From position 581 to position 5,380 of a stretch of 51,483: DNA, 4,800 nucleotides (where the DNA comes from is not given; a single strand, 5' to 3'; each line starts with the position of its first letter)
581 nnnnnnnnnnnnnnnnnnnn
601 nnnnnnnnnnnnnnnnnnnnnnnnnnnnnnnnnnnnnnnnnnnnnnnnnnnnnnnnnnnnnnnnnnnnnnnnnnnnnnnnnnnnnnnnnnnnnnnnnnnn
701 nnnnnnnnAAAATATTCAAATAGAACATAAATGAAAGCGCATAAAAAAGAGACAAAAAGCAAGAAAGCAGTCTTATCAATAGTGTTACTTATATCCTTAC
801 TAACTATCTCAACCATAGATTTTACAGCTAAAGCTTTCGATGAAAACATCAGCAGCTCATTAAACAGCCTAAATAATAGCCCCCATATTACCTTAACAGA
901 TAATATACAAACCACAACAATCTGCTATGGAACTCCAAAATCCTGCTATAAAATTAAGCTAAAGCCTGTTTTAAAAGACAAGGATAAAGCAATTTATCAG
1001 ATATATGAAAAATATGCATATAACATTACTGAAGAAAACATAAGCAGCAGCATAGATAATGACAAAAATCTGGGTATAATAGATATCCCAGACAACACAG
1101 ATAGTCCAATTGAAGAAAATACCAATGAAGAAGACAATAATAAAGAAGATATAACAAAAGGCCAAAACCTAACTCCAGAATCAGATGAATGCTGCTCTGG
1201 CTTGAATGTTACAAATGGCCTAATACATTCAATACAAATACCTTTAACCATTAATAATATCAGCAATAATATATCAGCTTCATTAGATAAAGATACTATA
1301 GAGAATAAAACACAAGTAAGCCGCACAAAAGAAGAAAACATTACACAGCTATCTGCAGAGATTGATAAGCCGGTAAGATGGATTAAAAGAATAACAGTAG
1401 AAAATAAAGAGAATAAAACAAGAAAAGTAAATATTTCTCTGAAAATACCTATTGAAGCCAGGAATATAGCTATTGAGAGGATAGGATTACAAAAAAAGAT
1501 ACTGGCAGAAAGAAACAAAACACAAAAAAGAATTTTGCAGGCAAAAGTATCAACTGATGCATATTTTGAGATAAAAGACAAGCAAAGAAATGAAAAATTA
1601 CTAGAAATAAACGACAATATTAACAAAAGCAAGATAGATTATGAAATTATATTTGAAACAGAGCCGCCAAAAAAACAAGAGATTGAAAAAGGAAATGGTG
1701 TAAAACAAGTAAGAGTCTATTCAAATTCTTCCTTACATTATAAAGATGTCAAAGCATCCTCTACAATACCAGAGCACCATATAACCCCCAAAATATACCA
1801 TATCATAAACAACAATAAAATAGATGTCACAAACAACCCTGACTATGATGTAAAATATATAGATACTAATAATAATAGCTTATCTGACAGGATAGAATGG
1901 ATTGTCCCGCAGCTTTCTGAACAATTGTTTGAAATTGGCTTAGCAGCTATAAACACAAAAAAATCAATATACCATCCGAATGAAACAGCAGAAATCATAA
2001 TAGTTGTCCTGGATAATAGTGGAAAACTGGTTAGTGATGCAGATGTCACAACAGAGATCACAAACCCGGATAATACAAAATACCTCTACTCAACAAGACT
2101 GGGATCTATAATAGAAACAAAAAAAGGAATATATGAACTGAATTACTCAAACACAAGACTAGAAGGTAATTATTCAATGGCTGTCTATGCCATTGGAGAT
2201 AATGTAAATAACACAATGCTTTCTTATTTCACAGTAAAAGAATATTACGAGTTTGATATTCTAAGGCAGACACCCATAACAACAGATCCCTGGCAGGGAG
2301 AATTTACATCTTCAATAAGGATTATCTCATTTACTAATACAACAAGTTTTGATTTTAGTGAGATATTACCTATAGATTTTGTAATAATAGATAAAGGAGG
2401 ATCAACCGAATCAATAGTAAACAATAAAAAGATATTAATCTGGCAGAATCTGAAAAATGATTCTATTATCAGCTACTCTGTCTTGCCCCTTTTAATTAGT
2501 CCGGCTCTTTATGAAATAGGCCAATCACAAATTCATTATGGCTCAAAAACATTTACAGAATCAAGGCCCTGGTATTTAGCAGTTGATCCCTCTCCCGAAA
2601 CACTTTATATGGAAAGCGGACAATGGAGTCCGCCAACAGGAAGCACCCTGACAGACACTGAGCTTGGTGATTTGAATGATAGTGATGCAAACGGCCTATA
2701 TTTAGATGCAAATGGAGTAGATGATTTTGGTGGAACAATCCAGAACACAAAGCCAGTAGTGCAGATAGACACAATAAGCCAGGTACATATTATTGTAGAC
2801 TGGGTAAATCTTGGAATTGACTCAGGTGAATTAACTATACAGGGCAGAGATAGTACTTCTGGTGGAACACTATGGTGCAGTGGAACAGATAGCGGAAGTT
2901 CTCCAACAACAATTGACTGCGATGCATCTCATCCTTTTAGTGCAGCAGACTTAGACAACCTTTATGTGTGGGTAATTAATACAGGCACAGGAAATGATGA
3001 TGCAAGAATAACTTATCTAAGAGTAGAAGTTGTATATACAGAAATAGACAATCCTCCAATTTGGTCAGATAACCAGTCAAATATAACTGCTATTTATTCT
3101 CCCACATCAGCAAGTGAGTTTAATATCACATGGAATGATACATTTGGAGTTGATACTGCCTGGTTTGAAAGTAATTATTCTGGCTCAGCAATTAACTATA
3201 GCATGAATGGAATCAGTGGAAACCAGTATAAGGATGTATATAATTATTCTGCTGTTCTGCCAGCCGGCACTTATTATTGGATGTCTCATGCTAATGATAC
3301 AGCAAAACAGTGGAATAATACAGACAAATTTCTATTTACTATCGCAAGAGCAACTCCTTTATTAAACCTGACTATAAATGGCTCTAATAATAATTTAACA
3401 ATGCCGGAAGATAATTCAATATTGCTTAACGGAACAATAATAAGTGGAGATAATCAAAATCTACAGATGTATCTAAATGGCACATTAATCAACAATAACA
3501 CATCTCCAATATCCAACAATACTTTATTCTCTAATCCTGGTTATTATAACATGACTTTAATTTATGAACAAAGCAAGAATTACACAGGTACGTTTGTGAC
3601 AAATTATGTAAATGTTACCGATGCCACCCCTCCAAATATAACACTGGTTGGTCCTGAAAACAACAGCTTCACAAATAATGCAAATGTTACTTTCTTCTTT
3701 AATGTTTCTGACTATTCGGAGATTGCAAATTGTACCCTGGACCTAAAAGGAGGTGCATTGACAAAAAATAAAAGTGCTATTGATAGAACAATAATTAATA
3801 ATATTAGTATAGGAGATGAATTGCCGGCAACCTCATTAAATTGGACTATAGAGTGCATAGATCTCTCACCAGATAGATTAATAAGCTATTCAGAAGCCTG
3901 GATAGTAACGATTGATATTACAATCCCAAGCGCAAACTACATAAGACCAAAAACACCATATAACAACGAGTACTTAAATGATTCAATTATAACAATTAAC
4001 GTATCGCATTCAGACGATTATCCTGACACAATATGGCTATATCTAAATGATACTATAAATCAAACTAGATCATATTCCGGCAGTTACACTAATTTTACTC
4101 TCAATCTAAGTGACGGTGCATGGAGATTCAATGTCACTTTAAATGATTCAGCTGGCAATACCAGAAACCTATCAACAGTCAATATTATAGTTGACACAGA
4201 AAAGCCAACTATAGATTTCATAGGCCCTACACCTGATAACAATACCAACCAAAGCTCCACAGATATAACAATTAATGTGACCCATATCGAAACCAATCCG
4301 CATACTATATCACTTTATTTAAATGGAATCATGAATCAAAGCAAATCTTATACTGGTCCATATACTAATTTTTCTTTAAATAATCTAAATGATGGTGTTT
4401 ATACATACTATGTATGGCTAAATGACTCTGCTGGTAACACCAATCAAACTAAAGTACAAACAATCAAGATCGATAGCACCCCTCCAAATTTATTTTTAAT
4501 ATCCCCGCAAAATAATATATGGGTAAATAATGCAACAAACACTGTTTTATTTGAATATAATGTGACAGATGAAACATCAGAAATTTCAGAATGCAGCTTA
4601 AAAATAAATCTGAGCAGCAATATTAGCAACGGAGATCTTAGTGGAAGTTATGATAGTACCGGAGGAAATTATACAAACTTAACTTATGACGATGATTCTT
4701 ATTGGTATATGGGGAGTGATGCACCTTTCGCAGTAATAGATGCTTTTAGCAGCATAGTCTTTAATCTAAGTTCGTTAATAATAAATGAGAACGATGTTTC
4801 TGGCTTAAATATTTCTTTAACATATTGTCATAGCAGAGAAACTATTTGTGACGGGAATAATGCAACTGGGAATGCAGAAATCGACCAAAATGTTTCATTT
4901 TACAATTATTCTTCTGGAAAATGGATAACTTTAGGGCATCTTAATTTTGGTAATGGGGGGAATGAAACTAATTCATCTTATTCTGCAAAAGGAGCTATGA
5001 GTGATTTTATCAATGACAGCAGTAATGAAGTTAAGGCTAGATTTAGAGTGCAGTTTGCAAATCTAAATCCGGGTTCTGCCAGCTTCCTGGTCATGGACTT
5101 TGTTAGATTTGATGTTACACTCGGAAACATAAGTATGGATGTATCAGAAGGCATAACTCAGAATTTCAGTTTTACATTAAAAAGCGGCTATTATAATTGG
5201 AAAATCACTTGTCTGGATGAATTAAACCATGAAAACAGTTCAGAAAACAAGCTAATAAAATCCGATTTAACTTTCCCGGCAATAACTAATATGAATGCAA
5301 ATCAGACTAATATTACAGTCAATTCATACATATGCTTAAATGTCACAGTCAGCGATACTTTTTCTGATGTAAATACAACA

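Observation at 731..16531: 15.8-kb single ORF encoding a 5,266-aa sequon-saturated surface protein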

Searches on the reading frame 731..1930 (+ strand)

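Call 13: search_protein_families(library=pfam, proteins=[window:731-1930:+], max_evalue=1)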
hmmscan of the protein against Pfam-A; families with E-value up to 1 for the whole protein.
window:731-1930:+ (400 aa): 1 family
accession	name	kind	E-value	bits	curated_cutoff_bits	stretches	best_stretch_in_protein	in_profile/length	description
PF02950.22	Conotoxin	-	0.18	13.2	25.1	0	128-157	37-67/75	Conotoxin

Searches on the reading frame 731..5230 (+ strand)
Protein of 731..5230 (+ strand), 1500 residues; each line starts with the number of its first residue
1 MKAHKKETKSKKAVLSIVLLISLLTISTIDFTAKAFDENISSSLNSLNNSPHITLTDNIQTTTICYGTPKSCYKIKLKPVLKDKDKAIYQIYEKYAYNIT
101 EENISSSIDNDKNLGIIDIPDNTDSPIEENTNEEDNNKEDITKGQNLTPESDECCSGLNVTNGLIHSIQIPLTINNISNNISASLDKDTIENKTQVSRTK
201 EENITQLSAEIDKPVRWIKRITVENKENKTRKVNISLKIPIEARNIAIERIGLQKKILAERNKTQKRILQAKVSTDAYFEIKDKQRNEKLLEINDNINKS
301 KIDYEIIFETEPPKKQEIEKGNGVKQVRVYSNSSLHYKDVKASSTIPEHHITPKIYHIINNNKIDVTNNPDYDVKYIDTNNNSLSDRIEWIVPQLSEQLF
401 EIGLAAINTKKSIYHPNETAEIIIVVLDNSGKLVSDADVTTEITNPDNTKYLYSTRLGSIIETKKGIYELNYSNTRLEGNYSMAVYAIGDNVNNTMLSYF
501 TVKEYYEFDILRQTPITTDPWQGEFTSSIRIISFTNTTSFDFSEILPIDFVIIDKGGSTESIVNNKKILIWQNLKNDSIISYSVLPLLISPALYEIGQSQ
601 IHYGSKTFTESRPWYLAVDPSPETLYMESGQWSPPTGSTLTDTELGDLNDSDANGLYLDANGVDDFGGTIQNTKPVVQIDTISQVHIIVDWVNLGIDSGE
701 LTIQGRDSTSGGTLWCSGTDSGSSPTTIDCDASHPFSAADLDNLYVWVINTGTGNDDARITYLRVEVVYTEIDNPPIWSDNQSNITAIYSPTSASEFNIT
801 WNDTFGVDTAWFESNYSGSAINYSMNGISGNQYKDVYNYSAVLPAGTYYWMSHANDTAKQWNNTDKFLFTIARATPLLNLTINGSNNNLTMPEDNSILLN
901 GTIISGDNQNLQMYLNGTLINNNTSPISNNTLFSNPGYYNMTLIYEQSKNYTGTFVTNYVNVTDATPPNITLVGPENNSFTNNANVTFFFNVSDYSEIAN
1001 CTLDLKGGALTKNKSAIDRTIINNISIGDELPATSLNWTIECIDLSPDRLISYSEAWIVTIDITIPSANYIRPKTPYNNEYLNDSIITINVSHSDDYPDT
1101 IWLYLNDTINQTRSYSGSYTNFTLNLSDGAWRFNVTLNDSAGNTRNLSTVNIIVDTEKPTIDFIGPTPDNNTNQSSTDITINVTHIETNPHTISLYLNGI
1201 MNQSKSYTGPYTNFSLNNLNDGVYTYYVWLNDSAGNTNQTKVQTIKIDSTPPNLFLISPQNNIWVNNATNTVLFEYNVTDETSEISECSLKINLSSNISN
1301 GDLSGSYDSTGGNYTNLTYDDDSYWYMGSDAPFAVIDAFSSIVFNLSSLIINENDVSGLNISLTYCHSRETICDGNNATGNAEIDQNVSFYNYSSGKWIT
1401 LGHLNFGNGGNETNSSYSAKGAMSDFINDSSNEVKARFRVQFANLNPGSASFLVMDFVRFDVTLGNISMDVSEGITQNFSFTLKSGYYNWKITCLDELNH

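Call 5: search_protein_families(library=pfam, proteins=[window:731-5230:+], max_evalue=0.01)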
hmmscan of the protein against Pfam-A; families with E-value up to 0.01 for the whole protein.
window:731-5230:+ (1500 aa): 7 families
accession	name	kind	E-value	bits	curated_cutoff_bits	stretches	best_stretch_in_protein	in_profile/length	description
PF19077.6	Big_13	-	7e-10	39.7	27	2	1169-1248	21-101/102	Bacterial Ig-like domain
PF01835.25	MG2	-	2.8e-05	24.8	32.8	1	409-485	6-80/96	MG2 domain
PF13115.11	YtkA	-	0.00052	21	25.9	1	417-483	19-82/85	YtkA-like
PF14741.12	GH114_assoc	-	0.00098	19.7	22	1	1380-1439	54-114/126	N-terminal glycosyl-hydrolase-114-associated domain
PF12245.14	Big_3_2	-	0.0018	18.9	23.3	0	1128-1155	94-121/122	Bacterial Ig-like domain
PF17957.7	Big_7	-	0.0036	18.4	24.1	0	1159-1228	1-70/70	Bacterial Ig domain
PF22058.2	X25_BaPul_like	-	0.0075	16.8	27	0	1116-1158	32-73/87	Pullulanase X25 domain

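Call 14: search_protein_families(library=ncbifam, proteins=[window:731-5230:+], max_evalue=0.1)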
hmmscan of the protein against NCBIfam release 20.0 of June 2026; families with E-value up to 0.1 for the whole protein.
window:731-5230:+ (1500 aa): 1 family
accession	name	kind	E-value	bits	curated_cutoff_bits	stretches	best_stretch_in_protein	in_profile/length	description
NF033510.3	Ca_tandemer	repeat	0.058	13.8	50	0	1151-1237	3-95/96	Ca2+-stabilized repeat-containing adhesin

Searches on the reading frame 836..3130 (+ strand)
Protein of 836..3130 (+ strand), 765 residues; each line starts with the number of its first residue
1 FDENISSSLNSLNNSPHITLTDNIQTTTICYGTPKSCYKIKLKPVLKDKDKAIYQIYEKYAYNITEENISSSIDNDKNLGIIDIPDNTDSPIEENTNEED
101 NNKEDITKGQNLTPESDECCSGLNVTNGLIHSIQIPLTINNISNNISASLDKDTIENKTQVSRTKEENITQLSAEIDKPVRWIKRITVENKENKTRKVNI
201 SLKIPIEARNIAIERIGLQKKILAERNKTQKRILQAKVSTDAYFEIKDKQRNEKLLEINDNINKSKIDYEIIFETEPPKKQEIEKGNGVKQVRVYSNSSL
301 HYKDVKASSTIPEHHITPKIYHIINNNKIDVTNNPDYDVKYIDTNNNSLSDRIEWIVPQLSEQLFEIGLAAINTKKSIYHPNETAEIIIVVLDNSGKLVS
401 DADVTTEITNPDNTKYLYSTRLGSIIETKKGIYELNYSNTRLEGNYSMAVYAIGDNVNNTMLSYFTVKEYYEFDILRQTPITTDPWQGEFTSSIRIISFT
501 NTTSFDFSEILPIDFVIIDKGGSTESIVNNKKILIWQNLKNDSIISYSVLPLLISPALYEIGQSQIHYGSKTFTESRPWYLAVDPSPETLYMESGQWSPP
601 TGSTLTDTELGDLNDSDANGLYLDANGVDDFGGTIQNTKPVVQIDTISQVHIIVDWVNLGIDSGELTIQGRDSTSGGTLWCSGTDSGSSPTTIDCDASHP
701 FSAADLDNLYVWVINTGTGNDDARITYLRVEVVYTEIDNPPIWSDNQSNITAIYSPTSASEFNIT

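Call 28: search_solved_structures(query=window:836-3130:+, max_evalue=1)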
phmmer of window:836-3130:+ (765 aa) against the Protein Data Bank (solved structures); distinct sequences matched with E-value up to 1: 0.

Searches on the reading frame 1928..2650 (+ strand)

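Call 13: search_protein_families(library=pfam, proteins=[window:1928-2650:+], max_evalue=1)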
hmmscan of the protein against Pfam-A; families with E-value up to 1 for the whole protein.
window:1928-2650:+ (241 aa): 2 families
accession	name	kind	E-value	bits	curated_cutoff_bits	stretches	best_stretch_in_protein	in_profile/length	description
PF01835.25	MG2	-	3.3e-06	27.8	32.8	1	10-86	6-80/96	MG2 domain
PF13115.11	YtkA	-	8.6e-05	23.5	25.9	1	18-85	19-83/85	YtkA-like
